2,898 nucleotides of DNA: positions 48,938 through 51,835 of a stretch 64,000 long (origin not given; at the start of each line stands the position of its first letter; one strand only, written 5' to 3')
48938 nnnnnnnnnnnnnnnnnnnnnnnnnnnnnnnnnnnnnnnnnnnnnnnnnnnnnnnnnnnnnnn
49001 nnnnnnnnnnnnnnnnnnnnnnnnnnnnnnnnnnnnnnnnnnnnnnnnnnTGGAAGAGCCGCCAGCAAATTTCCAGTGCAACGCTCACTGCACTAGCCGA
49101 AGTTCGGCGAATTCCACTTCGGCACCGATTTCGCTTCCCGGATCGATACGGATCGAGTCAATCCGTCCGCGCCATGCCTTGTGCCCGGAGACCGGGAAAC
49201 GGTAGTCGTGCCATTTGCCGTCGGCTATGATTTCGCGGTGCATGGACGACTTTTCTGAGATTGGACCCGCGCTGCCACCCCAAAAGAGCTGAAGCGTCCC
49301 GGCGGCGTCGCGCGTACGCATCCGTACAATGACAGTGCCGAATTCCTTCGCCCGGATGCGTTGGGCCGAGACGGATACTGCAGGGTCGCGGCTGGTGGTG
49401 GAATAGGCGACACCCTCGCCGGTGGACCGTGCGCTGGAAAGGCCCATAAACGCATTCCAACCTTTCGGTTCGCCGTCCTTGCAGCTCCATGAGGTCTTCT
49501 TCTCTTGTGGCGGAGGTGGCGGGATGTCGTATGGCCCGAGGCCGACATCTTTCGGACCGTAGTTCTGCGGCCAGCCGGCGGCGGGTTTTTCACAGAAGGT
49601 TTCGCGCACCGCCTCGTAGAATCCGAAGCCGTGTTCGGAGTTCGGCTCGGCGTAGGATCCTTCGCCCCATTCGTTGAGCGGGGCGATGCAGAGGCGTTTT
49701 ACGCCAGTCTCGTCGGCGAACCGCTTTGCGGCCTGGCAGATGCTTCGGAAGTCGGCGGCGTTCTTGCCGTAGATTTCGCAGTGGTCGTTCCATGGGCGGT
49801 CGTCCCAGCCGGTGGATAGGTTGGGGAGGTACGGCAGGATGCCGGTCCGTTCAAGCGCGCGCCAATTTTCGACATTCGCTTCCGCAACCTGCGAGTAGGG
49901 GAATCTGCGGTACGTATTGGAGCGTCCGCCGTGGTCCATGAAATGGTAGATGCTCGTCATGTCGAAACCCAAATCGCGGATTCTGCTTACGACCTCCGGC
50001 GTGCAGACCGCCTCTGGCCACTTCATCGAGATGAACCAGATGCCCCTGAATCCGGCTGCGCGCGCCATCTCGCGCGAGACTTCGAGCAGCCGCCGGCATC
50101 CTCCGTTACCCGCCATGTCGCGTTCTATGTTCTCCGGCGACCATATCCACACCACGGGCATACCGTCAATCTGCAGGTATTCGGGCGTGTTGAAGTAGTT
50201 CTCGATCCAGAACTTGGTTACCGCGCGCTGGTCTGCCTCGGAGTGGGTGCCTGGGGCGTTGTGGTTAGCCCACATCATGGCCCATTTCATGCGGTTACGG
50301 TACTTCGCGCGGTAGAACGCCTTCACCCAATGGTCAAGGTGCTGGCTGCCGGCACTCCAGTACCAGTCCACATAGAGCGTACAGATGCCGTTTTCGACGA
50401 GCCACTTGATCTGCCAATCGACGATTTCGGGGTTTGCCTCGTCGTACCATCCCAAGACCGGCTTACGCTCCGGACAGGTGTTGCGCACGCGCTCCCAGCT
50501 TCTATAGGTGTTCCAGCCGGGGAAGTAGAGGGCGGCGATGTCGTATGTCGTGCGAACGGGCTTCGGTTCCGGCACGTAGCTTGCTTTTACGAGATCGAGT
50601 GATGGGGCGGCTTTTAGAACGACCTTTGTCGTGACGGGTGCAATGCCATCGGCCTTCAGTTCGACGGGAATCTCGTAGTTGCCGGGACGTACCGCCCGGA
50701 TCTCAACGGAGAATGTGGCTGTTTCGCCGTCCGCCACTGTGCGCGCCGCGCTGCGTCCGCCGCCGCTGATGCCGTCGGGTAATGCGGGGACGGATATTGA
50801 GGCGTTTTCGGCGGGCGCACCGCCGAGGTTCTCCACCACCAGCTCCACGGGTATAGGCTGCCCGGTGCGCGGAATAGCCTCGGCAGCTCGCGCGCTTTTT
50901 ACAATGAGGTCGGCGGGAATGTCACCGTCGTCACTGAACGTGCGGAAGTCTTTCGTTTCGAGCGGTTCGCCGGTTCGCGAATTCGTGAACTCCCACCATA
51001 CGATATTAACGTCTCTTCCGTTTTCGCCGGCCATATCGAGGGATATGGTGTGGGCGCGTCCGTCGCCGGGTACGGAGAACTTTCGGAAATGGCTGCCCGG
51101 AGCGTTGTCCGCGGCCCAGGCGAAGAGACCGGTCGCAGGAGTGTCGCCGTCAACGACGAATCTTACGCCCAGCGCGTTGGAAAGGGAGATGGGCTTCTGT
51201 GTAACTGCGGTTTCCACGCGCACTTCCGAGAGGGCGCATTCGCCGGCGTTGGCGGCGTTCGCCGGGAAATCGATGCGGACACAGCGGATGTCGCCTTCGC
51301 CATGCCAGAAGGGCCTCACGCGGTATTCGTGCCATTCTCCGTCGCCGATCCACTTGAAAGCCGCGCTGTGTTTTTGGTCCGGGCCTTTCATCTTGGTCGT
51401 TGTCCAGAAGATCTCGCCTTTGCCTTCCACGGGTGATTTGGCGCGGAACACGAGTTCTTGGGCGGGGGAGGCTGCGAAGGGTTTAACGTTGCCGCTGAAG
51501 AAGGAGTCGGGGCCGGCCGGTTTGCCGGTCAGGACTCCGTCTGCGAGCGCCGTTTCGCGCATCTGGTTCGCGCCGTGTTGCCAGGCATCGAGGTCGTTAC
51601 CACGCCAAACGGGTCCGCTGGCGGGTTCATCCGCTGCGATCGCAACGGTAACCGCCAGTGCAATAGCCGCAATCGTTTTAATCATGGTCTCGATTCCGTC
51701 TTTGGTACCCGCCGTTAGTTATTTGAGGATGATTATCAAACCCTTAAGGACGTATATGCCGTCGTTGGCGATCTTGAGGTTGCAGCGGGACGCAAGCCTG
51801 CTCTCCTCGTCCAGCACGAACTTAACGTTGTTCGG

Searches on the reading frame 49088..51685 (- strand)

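Call 51: search_protein_families(library=pfam, proteins=[window:49088-51685:-], max_evalue=0.0001)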
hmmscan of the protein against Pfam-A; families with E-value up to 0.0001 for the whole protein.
window:49088-51685:- (866 aa): 1 family
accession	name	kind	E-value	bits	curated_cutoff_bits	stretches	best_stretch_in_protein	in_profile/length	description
PF14307.12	Glyco_tran_WbsX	-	4.8e-18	66.2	25.1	1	411-693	48-350/350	Glycosyltransferase WbsX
